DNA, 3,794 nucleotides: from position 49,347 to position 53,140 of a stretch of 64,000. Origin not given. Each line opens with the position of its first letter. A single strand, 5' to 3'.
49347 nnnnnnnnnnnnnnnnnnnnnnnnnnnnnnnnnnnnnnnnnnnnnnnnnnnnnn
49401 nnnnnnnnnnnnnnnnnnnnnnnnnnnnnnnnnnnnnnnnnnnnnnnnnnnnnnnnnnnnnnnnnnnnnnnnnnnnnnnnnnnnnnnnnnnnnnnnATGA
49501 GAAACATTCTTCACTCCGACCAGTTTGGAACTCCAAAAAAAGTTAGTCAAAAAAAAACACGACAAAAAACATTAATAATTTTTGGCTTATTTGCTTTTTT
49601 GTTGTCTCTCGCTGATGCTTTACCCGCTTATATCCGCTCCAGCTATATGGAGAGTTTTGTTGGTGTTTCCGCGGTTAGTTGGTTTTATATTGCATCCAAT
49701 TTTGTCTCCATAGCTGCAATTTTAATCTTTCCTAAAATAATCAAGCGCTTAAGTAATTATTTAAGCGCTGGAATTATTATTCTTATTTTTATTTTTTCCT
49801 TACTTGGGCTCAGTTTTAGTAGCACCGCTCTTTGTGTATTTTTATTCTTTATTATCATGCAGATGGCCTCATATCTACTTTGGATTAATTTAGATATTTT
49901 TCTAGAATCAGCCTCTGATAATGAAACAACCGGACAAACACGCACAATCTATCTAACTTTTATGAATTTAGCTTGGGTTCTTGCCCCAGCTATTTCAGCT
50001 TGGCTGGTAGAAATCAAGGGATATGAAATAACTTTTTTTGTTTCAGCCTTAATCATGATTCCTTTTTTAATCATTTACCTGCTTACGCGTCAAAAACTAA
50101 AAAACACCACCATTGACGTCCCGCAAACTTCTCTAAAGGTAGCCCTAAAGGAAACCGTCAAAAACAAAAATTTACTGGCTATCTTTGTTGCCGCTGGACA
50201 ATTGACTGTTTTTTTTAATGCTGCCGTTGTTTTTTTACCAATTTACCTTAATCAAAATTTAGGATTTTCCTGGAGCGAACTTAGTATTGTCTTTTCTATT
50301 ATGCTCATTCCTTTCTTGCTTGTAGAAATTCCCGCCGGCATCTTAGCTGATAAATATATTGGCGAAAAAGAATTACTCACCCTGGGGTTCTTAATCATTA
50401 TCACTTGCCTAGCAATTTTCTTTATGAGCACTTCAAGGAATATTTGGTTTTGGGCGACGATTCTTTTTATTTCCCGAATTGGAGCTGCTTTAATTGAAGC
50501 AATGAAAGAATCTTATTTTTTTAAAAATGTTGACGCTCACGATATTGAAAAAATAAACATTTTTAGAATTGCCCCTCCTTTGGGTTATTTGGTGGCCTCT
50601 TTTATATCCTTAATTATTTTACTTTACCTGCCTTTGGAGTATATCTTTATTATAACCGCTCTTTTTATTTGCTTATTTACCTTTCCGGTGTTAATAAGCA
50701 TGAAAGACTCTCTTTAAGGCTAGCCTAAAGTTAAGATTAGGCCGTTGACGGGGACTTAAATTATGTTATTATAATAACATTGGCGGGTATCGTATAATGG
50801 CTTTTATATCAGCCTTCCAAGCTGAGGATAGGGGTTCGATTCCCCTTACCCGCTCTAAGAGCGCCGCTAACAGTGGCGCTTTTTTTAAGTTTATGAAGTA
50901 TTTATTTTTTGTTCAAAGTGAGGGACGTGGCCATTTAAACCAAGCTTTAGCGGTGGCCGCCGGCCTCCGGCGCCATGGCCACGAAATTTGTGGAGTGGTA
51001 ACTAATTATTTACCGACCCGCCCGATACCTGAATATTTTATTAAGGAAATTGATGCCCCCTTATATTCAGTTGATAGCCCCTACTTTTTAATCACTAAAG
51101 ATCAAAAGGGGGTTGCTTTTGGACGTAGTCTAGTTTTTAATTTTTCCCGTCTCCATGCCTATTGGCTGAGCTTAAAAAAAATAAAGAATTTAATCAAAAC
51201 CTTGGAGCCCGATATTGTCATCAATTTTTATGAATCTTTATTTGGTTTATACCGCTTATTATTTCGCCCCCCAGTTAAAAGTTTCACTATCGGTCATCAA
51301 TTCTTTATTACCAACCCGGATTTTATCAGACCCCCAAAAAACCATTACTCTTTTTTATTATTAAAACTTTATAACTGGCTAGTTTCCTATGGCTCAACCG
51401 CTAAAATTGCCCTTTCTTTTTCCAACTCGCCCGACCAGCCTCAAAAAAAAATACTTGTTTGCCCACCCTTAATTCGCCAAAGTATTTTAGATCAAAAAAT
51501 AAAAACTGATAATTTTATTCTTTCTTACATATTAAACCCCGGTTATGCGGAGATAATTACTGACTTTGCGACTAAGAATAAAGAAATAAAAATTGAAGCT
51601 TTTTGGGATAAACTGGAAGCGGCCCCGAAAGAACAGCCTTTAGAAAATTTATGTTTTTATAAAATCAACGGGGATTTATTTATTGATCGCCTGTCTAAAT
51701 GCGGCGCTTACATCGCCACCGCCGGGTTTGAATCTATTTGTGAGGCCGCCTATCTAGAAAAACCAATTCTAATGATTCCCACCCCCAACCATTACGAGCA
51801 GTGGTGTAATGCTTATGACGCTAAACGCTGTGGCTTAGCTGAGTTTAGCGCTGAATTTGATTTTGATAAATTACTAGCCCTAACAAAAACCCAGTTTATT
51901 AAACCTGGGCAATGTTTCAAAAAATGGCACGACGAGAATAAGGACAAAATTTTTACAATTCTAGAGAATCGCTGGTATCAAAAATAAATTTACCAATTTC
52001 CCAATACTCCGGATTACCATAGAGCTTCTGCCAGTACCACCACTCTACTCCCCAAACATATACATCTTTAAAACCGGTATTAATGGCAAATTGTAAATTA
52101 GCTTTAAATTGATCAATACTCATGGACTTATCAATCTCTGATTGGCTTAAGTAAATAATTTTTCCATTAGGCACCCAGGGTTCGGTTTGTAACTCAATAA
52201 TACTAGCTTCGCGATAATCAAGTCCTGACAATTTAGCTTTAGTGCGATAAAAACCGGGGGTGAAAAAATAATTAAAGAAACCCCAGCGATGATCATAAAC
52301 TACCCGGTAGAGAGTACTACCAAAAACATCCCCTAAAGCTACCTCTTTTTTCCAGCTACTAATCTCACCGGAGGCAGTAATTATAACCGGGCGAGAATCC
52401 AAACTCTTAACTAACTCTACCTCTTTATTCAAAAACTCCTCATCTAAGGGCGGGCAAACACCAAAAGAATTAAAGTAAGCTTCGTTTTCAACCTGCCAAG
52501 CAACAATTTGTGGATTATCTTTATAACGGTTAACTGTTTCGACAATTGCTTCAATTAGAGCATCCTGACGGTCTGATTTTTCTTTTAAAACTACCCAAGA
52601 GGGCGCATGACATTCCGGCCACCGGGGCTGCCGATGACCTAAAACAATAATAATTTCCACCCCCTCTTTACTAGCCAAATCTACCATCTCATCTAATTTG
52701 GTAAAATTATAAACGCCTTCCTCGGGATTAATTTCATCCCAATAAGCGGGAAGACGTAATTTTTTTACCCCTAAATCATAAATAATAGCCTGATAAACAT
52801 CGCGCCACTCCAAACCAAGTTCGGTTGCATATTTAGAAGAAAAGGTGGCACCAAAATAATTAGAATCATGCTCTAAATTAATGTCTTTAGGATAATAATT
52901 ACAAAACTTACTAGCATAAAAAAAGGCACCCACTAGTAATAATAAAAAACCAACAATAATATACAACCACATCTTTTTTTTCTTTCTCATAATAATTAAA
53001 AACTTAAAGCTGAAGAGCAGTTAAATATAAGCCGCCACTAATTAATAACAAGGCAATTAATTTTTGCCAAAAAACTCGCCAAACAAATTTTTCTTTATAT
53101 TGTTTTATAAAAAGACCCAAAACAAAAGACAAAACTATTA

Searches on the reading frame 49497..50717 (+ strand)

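Call 11: search_protein_families(library=pfam, proteins=[window:49497-50717:+], max_evalue=0.001)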
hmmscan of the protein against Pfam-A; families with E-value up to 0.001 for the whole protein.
window:49497-50717:+ (406 aa): 3 families
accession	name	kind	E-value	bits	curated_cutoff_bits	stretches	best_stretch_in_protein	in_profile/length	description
PF07690.21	MFS_1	-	3.3e-24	85.9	33.4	1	32-334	4-312/347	Major Facilitator Superfamily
PF13347.12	MFS_2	-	2.4e-05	23.5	27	1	161-346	152-344/427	MFS/sugar transport protein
PF12832.13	MFS_1_like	-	0.00029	20.4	25.2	1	246-396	21-175/373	MFS_1 like family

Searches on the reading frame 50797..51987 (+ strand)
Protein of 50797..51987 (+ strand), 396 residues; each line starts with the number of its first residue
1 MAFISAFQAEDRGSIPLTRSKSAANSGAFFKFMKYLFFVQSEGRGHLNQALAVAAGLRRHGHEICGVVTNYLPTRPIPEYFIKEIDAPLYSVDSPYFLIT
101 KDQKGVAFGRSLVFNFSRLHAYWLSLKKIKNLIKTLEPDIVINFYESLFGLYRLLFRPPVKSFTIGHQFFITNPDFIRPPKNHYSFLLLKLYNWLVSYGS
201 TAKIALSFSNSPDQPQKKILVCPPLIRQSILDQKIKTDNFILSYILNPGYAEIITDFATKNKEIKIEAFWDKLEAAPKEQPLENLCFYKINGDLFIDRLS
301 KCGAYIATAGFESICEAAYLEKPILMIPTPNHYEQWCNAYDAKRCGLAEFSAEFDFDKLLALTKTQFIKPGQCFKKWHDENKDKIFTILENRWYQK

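Call 11: search_protein_families(library=pfam, proteins=[window:50797-51987:+], max_evalue=0.001)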
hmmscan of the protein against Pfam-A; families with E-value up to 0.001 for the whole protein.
window:50797-51987:+ (396 aa): 2 families
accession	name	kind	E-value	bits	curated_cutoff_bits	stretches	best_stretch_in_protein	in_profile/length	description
PF13528.12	Glyco_trans_1_3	-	3.5e-25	89.3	25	1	33-350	1-303/322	Glycosyl transferase family 1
PF13439.12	Glyco_transf_4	-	4.9e-05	23.8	28.5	1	50-196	8-131/170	Glycosyltransferase Family 4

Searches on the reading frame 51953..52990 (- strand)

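Call 20: search_protein_families(library=pfam, proteins=[window:51953-52990:-], max_evalue=0.0001)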
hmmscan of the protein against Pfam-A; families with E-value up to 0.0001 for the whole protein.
window:51953-52990:- (345 aa): 3 families
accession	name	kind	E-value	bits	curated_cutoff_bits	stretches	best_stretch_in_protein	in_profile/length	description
PF02449.21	Glyco_hydro_42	-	1.2e-11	45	21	1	84-118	34-68/376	Beta-galactosidase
PF00150.24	Cellulase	-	1.8e-07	31.4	23.5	1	67-174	27-133/272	Cellulase (glycosyl hydrolase family 5)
PF00331.26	Glyco_hydro_10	-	4.2e-07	29.9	22.1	1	84-172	47-130/311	Glycosyl hydrolase family 10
